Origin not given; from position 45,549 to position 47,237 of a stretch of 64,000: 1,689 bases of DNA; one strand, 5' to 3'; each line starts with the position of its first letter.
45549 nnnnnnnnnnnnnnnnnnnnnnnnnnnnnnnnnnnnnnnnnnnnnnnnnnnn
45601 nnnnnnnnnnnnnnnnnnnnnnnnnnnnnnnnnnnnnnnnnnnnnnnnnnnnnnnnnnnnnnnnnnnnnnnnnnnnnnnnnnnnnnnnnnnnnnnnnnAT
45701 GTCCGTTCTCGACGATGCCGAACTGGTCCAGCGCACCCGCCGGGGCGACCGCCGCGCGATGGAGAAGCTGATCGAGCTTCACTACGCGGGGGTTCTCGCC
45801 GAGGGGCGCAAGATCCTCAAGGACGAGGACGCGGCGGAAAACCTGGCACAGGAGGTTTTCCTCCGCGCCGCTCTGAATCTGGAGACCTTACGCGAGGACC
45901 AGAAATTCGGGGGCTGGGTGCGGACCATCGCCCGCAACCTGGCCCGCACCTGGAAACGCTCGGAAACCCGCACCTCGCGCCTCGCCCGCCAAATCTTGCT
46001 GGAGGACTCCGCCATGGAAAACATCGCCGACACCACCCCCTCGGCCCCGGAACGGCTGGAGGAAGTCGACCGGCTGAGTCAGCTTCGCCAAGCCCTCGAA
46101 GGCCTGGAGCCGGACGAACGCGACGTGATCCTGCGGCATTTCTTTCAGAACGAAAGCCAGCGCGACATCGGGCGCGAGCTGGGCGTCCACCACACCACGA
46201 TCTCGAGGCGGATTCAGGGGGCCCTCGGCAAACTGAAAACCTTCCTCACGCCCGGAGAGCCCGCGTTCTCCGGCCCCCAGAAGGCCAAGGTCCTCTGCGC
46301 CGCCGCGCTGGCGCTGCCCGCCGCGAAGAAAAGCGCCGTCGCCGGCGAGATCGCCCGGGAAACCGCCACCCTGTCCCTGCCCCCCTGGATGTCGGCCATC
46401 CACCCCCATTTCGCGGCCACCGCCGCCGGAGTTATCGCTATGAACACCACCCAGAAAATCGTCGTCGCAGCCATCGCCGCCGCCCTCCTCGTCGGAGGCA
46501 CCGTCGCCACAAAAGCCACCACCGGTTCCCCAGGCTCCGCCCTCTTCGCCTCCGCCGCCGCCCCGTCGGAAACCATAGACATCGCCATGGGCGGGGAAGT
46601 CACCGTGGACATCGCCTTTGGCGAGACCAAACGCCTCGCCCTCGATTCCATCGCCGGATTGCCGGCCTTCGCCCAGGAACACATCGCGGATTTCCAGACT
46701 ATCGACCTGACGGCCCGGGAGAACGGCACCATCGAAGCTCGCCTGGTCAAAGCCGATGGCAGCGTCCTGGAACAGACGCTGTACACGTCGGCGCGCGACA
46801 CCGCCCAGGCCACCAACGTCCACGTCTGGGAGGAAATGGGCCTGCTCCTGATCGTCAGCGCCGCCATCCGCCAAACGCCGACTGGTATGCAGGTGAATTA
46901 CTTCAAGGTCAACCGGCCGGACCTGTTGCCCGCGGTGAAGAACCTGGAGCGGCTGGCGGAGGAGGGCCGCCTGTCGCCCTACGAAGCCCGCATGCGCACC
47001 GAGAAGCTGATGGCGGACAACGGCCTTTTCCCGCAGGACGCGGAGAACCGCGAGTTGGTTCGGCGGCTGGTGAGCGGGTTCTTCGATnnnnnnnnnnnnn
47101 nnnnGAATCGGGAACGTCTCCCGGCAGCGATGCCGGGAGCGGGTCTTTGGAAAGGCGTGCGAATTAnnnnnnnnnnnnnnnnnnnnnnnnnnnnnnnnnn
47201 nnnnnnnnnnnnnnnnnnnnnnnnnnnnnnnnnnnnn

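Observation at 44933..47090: ECF sigma factor fused in-frame to a transmembrane, extracytoplasmic C-terminal domain, immediately downstream of a macro-domain protein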

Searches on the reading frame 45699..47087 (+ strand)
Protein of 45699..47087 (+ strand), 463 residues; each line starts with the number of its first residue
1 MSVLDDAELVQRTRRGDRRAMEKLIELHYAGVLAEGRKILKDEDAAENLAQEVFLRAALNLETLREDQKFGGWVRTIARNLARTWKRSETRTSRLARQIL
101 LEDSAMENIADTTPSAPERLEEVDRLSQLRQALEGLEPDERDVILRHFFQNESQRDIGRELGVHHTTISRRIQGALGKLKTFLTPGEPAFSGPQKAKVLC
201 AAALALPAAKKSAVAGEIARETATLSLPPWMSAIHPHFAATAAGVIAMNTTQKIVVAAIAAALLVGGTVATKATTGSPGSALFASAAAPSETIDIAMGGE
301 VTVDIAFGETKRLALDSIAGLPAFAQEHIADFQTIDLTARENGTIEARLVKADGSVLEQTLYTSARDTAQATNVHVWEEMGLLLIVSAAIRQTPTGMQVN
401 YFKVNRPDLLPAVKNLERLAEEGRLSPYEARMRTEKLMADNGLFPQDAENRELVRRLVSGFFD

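Call 4: search_protein_families(library=pfam, proteins=[window:45699-47087:+], max_evalue=0.01)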
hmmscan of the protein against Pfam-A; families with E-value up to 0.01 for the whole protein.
window:45699-47087:+ (463 aa): 8 families
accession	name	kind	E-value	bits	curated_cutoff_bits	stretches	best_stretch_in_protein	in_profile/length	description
PF04542.20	Sigma70_r2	-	9.5e-12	45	24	1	24-92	1-71/71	Sigma-70 region 2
PF08281.18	Sigma70_r4_2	-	2.1e-09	37.3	25.7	1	128-179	3-54/54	Sigma-70, region 4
PF04545.22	Sigma70_r4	-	3.8e-09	36.3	24.1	1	132-180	1-49/50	Sigma-70, region 4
PF13936.12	HTH_38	-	8.9e-08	32.2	27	1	136-172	5-41/44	Helix-turn-helix domain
PF18024.7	HTH_50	-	7.2e-06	26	27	1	139-172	11-44/50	Helix-turn-helix domain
PF06530.18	Phage_antitermQ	-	0.00075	19.9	26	1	132-183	59-110/118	Phage antitermination protein Q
PF13404.12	HTH_AsnC-type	-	0.0028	17.9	27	0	153-173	19-39/42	AsnC-type helix-turn-helix domain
PF07638.17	Sigma70_ECF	-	0.0044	17.4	21.1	1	7-175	5-175/185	ECF sigma factor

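Call 5: find_homologous_proteins(query=window:45699-47087:+)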
Query window:45699-47087:+ (463 aa): 17 proteins with E <= 0.001 among 8000 candidates.
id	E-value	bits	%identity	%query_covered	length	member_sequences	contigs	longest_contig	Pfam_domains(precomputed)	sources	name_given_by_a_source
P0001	2.1e-294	994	100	100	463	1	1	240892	PF13936.13,PF18024.8,PF04545.23,PF04542.21,PF08281.19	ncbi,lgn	ncbi:MAG: RNA polymerase sigma factor [Sumerlaeia bacterium]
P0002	2.7e-106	374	46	96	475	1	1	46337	PF04545.23,PF04542.21,PF08281.19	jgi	jgi:RNA polymerase sigma factor (sigma-70 family)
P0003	3.4e-103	364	42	98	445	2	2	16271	PF18024.8,PF04545.23,PF04542.21,PF08281.19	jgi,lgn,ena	-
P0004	3.3e-101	358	42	98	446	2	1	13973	PF18024.8,PF04545.23,PF04542.21,PF08281.19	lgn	-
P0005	1.0e-47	181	31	97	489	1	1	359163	PF04545.23,PF04542.21,PF08281.19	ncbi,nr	ncbi:MAG: RNA polymerase sigma factor [Candidatus Sumerlaeia bacterium]|nr:RNA polymerase sigma fact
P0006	1.1e-31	129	34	69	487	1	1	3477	PF01047.29,PF13412.13,PF13384.13,PF13936.13,PF07638.18,PF04545.23,PF04542.21,PF12802.14,PF08281.19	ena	-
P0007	3.4e-20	91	32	38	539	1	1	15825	PF13936.13,PF04545.23,PF04542.21,PF08281.19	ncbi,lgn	ncbi:hypothetical protein BH09SUM1_BH09SUM1_31270 [soil metagenome]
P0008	2.5e-17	81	34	38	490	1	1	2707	PF14559.13,PF00515.35,PF04545.23,PF13432.13,PF04542.21,PF13428.13,PF08281.19,PF07719.24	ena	-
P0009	5.8e-13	67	30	39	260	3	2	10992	PF04545.23,PF04542.21,PF08281.19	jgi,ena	-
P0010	1.4e-7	49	33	34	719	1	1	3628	PF04545.23,PF04542.21,PF08281.19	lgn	-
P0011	1.8e-7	49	29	57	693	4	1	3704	PF04545.23,PF04542.21,PF08281.19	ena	-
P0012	1.8e-6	45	30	37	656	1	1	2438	PF07638.18,PF04542.21,PF08281.19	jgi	jgi:RNA polymerase sigma factor (sigma-70 family)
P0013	8.4e-6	43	43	20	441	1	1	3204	PF04542.21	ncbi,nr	ncbi:MAG TPA: RNA polymerase sigma factor, partial [Dehalococcoidia bacterium]|nr:RNA polymerase sig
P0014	3.2e-5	41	39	18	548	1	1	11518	PF04545.23,PF04542.21,PF08281.19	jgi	jgi:RNA polymerase sigma factor (sigma-70 family)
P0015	2.8e-4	38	27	57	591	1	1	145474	PF04545.23,PF04542.21,PF08281.19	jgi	-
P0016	4.5e-4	38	29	37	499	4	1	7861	PF22599.3,PF04545.23,PF04542.21,PF08281.19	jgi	-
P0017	9.0e-4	37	30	35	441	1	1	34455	PF04542.21,PF08281.19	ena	-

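Call 6: search_protein_families(library=ncbifam, proteins=[window:45699-47087:+], max_evalue=0.01)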
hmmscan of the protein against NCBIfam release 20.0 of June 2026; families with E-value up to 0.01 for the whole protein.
window:45699-47087:+ (463 aa): 84 families (the best 25 are shown)
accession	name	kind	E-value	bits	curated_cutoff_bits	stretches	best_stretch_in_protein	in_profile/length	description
TIGR02937.1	sigma70-ECF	superfamily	6.7e-26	90.9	42.9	1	20-182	2-164/165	sigma-70 family RNA polymerase sigma factor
TIGR02989.1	Sig-70_gvs1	subfamily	1.7e-20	73.6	124.55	1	21-178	3-153/158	RNA polymerase sigma-70 factor, Rhodopirellula/Verrucomicrobium family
NF009171.0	PRK12518.1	equivalog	9.2e-20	71.3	208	1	5-184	13-185/191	RNA polymerase sigma factor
NF009166.1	PRK12513.1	equivalog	7e-19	68.3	206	1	5-184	8-187/193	RNA polymerase sigma factor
NF007216.0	PRK09638.1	equivalog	1e-18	67.8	194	1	4-180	3-171/180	RNA polymerase sigma factor SigY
TIGR02983.1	SigE-fam_strep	subfamily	3.1e-17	62.9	141.55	1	19-181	6-156/162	SigE family RNA polymerase sigma factor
NF007223.0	PRK09641.1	equivalog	3.8e-17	62.7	209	1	8-176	7-177/187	RNA polymerase sigma factor SigW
TIGR02985.1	Sig70_bacteroi1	subfamily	8.8e-17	61.8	126.4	1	21-183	3-162/162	RNA polymerase sigma-70 factor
NF007227.0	PRK09645.1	subfamily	2.9e-16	59.9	202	1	11-183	5-170/177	sigma-70 family RNA polymerase sigma factor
NF009172.0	PRK12519.1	subfamily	3.1e-16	59.5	222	1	3-183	13-189/194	RNA polymerase sigma factor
NF004113.0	PRK05602.1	equivalog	1e-15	57.9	208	1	5-163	31-181/211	RNA polymerase sigma factor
NF009168.0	PRK12515.1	subfamily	1.1e-14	54.4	236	1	5-183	8-179/189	RNA polymerase sigma factor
TIGR02984.1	Sig-70_plancto1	subfamily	7.3e-14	51.8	183.75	1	14-183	2-188/189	RNA polymerase sigma-70 factor, Planctomycetaceae-specific subfamily 1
NF008888.0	PRK11922.1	equivalog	1.2e-13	51.2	204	1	4-180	15-193/231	RNA polymerase sigma factor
TIGR02948.1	SigW_bacill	equivalog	2.4e-13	50.6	243.1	1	8-173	7-174/187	RNA polymerase sigma factor SigW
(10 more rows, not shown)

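Call 8: find_encoding_contigs(protein=P0005, flank=8000, max_places=3)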
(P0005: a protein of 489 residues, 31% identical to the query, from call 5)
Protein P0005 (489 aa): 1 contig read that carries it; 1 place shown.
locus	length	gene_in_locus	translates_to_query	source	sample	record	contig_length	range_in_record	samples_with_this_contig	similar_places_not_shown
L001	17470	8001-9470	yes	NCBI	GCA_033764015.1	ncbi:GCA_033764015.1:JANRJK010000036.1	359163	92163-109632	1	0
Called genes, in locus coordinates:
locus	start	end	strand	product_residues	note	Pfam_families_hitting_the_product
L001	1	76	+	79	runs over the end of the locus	-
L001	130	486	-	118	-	PF13146:TRL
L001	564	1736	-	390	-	PF00109:ketoacyl-synt, PF02801:Ketoacyl-synt_C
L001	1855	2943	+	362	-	PF25917:BSH_RND (weak), PF25954:Beta-barrel_RND_2, PF25967:RND-MFP_C (weak), PF25989:YknX_C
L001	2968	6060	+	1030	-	PF00873:ACR_tran, PF03176:MMPL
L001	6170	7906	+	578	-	PF05157:MshEN, PF00437:T2SSE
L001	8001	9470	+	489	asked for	PF04542:Sigma70_r2, PF04545:Sigma70_r4, PF08281:Sigma70_r4_2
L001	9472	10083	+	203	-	PF07963:N_methyl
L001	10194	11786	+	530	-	-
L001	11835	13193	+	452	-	-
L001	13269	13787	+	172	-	PF01925:TauE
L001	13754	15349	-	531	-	PF14559:TPR_19 (weak)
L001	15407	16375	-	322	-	PF00248:Aldo_ket_red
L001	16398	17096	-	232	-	PF00149:Metallophos (weak)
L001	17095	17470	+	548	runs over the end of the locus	PF04675:DNA_ligase_A_N, PF01068:DNA_ligase_A_M, PF04679:DNA_ligase_A_C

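Call 9: find_encoding_contigs(protein=P0002, flank=8000, max_places=3)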
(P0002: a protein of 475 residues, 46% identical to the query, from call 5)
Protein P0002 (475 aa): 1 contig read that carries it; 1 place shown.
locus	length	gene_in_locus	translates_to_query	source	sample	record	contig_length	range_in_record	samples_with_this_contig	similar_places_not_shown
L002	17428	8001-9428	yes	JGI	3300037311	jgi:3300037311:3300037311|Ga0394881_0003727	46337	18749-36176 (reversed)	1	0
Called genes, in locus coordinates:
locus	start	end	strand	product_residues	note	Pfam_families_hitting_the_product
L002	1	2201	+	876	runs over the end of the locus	PF18884:TSP3_bac (weak)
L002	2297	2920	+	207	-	-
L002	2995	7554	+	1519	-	PF00963:Cohesin (faint), PF19190:BACON_2, PF22544:HYDIN_VesB_CFA65-like_Ig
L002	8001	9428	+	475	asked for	PF04542:Sigma70_r2, PF04545:Sigma70_r4 (weak), PF08281:Sigma70_r4_2 (weak)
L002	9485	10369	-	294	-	-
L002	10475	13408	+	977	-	PF17389:Bac_rhamnosid6H, PF17390:Bac_rhamnosid_C (weak)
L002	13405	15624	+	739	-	-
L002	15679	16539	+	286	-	PF02633:Creatininase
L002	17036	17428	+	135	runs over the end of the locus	-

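Call 10: find_encoding_contigs(protein=P0003, flank=8000, max_places=3)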
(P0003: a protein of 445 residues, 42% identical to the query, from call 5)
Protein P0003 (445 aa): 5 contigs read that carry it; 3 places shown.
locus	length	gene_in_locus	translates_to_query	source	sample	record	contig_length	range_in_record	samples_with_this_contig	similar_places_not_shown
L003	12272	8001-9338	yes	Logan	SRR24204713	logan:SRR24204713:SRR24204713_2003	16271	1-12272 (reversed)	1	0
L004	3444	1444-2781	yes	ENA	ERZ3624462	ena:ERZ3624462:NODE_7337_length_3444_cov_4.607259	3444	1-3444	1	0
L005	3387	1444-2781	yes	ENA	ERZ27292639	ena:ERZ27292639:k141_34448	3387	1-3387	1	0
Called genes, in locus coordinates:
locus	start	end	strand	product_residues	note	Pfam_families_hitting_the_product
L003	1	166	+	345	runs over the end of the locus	PF02016:Peptidase_S66, PF17676:Peptidase_S66C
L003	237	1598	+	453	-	PF13483:Lactamase_B_3, PF12706:Lactamase_B_2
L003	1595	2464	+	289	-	PF02153:PDH_N, PF20463:PDH_C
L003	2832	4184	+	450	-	PF13098:Thioredoxin_2 (weak), PF13899:Thioredoxin_7 (weak)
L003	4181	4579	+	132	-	-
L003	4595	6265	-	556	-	PF00989:PAS (weak), PF08448:PAS_4, PF07228:SpoIIE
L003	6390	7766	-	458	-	PF13415:Beta-prop_FBX42 (faint), PF13964:Beta-prop_Calicin (faint), PF24996:NANM (faint), PF01344:Kelch_1 (faint), PF07646:Kelch_2 (faint), PF24681:Kelch_KLHDC2_KLHL20_DRC7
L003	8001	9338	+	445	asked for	PF04542:Sigma70_r2, PF04545:Sigma70_r4, PF08281:Sigma70_r4_2, PF18024:HTH_50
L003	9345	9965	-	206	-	PF07963:N_methyl, PF08334:T2SSG (weak)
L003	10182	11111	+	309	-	PF05496:RuvB_N (weak), PF13191:AAA_16 (faint), PF00004:AAA (weak), PF07726:AAA_3, PF07728:AAA_5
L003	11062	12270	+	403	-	?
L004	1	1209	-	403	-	?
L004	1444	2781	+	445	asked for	PF04542:Sigma70_r2, PF04545:Sigma70_r4, PF08281:Sigma70_r4_2, PF18024:HTH_50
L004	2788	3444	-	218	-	?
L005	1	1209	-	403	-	?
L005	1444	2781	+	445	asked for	PF04542:Sigma70_r2, PF04545:Sigma70_r4, PF08281:Sigma70_r4_2, PF18024:HTH_50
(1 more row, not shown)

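Call 11: find_encoding_contigs(protein=P0004, flank=8000, max_places=3)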
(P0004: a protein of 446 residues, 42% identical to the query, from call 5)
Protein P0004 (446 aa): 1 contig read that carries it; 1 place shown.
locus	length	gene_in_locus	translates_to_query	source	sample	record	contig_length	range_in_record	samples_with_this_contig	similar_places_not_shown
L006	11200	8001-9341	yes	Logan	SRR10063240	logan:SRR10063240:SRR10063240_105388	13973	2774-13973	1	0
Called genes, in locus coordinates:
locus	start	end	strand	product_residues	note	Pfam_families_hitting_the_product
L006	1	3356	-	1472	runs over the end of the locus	PF19077:Big_13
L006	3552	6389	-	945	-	PF22842:Pel9A-like_beta_helix (weak), PF13229:Beta_helix, PF02225:PA (faint), PF18884:TSP3_bac, PF00404:Dockerin_1 (weak)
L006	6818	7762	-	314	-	PF00294:PfkB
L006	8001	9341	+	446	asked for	PF04542:Sigma70_r2, PF04545:Sigma70_r4, PF08281:Sigma70_r4_2, PF18024:HTH_50 (weak)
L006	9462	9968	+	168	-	PF06172:Cupin_5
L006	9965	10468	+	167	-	-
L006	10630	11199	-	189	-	?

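Call 26: predict_structure(alignment_id=A2)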
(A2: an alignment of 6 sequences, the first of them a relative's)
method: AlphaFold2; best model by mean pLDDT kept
length: 463 residues; sequences in the alignment: 6
mean_pLDDT: 68.8   pTM: 0.39
mean pLDDT of the five models: 68.8, 67.1, 65.8, 65.8, 64.0
residues with pLDDT >= 90: 17; 70-90: 252; 50-70: 101; < 50: 93
segments of 3 or more residues with pLDDT < 50: 96-122, 185-189, 228-285
pLDDT, mean of each block of 10 residues (from residue 1): 69 80 88 88 81 82 78 86 74 50 30 38 60 77 74 78 79 67 49 68 58 55 52 39 37 40 32 28 50 86 89 79 61 84 83 74 65 72 83 87 87 87 88 89 86 80 62
secondary structure, 60 per line:
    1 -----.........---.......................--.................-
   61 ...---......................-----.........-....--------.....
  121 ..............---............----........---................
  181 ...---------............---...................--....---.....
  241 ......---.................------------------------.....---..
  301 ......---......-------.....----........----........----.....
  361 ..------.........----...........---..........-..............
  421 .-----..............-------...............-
elements in order: H6-14 H18-40 H43-59 H67-88 H94-102 H104-107 H116-134 H138-149 H154-161 H165-183 H193-204 H208-226 H229-232 H236-246 H250-266 E291-295 E299-306 E310-315 H323-327 E332-339 E344-351 E356-362 E369-377 E382-392 E396-405 H407-421 H427-440 H448-462

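Call 31: search_protein_families(library=pfam, alignment_id=A4, max_evalue=0.01)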
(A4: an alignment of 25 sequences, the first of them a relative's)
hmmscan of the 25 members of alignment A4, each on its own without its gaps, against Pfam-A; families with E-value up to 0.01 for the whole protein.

A. member 1, P0001 (463 aa): 8 families
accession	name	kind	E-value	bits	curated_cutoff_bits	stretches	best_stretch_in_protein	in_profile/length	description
PF04542.20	Sigma70_r2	-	9.5e-12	45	24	1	24-92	1-71/71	Sigma-70 region 2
PF08281.18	Sigma70_r4_2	-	2.1e-09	37.3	25.7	1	128-179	3-54/54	Sigma-70, region 4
PF04545.22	Sigma70_r4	-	3.8e-09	36.3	24.1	1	132-180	1-49/50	Sigma-70, region 4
PF13936.12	HTH_38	-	8.9e-08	32.2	27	1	136-172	5-41/44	Helix-turn-helix domain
PF18024.7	HTH_50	-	7.2e-06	26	27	1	139-172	11-44/50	Helix-turn-helix domain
PF06530.18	Phage_antitermQ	-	0.00075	19.9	26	1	132-183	59-110/118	Phage antitermination protein Q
PF13404.12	HTH_AsnC-type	-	0.0028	17.9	27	0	153-173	19-39/42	AsnC-type helix-turn-helix domain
PF07638.17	Sigma70_ECF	-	0.0044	17.4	21.1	1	7-175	5-175/185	ECF sigma factor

B. families by the number of members that match (of 25 scanned): 29 families (the first 25 are shown)
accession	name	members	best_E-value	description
PF08281.18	Sigma70_r4_2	21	8.7e-15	Sigma-70, region 4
PF04545.22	Sigma70_r4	21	2.1e-11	Sigma-70, region 4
PF04542.20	Sigma70_r2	20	1.2e-15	Sigma-70 region 2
PF13936.12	HTH_38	14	8.9e-08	Helix-turn-helix domain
PF07638.17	Sigma70_ECF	12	1.3e-09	ECF sigma factor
PF13384.12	HTH_23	12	2.2e-07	Homeodomain-like domain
PF06530.18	Phage_antitermQ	11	2.4e-05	Phage antitermination protein Q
PF18024.7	HTH_50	10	1e-08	Helix-turn-helix domain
PF13404.12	HTH_AsnC-type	6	0.00019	AsnC-type helix-turn-helix domain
PF12802.13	MarR_2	5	5e-06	MarR family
PF01047.28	MarR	5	6.9e-06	MarR family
PF13556.12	HTH_30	5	3e-05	PucR C-terminal helix-turn-helix domain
PF13542.12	HTH_Tnp_ISL3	5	9.7e-05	Helix-turn-helix domain of transposase family ISL3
PF13613.12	HTH_Tnp_4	4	0.00051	Helix-turn-helix of DDE superfamily endonuclease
PF13412.12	HTH_24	2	2.8e-06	Winged helix-turn-helix DNA-binding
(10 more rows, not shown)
